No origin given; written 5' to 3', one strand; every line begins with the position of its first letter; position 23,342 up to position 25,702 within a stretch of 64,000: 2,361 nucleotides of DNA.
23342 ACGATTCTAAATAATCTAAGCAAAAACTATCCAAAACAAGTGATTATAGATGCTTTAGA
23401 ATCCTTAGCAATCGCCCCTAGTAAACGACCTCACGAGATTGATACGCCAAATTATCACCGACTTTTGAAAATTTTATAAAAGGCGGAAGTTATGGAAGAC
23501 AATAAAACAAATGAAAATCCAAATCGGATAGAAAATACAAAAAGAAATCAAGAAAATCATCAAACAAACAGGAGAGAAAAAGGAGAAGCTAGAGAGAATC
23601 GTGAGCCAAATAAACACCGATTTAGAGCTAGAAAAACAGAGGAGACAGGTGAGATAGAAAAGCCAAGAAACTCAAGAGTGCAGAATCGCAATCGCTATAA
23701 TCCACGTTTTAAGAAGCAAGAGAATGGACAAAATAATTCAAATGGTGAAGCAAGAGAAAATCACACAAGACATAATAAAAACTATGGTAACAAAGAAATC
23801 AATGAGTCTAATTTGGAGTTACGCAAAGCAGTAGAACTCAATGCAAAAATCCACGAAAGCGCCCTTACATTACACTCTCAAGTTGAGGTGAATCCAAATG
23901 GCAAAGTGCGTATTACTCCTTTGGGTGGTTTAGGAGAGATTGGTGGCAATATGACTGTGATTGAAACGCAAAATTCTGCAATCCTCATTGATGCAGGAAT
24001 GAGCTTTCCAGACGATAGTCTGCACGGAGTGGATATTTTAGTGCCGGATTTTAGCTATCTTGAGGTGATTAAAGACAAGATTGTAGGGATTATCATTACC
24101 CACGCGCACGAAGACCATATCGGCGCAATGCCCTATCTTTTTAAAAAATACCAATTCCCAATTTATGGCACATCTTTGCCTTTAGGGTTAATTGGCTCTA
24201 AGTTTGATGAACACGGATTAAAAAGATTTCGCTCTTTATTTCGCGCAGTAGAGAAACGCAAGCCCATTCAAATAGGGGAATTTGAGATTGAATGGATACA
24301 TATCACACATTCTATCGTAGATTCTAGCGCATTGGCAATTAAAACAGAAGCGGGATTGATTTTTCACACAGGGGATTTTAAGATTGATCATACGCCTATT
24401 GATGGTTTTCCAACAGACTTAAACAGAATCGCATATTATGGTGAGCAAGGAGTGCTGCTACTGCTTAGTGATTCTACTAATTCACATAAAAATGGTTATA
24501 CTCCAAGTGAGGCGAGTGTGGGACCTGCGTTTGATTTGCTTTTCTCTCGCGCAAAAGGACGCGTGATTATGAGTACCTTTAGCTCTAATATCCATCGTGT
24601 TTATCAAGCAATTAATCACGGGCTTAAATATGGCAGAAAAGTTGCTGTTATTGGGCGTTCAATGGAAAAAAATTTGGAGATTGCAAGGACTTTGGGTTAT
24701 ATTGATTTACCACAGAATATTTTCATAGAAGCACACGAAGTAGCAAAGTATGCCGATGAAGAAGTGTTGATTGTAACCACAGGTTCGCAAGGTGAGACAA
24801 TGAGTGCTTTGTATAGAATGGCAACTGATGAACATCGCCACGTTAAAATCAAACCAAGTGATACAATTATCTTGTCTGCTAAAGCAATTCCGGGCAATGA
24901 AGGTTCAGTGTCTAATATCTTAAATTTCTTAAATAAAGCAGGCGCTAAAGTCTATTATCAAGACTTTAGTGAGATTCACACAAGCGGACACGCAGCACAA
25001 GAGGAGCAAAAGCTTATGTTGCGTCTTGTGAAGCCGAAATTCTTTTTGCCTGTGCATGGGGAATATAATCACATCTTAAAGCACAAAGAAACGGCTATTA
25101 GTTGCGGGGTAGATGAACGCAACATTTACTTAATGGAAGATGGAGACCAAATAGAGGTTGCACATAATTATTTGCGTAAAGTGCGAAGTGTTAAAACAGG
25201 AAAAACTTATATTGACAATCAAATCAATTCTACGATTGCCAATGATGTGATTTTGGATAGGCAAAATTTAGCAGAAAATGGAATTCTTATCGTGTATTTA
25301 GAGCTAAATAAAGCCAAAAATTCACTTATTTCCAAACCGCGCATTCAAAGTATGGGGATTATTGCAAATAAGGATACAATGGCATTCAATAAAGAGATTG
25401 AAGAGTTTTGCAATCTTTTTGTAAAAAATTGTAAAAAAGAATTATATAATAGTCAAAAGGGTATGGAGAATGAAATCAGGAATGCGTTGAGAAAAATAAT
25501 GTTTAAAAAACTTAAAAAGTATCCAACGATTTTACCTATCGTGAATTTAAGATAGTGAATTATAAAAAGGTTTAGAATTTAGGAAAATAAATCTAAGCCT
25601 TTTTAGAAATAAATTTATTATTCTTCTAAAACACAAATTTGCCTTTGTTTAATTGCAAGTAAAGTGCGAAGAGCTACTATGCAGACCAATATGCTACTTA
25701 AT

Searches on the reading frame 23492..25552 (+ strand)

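Call 82: search_protein_families(library=pfam, proteins=[window:23492-25552:+], max_evalue=0.0001)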
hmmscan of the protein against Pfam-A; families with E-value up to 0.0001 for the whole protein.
window:23492-25552:+ (687 aa): 5 families
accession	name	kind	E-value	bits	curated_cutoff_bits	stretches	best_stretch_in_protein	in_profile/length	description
PF22505.1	RNase_J_b_CASP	-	2.5e-51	173.2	27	1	355-480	1-126/126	Ribonuclease J, beta-CASP domain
PF17770.6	RNase_J_C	-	2e-19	70.9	23.8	1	586-684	1-99/102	Ribonuclease J C-terminal domain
PF00753.33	Lactamase_B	-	2e-13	51.2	22.7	1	149-246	3-93/196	Metallo-beta-lactamase superfamily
PF07521.17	RMMBL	-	1.2e-08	35.3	21.6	1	494-535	10-52/63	Zn-dependent metallo-hydrolase RNA specificity domain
PF12706.13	Lactamase_B_2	-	1.1e-06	28.8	27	1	164-297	3-144/200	Beta-lactamase superfamily domain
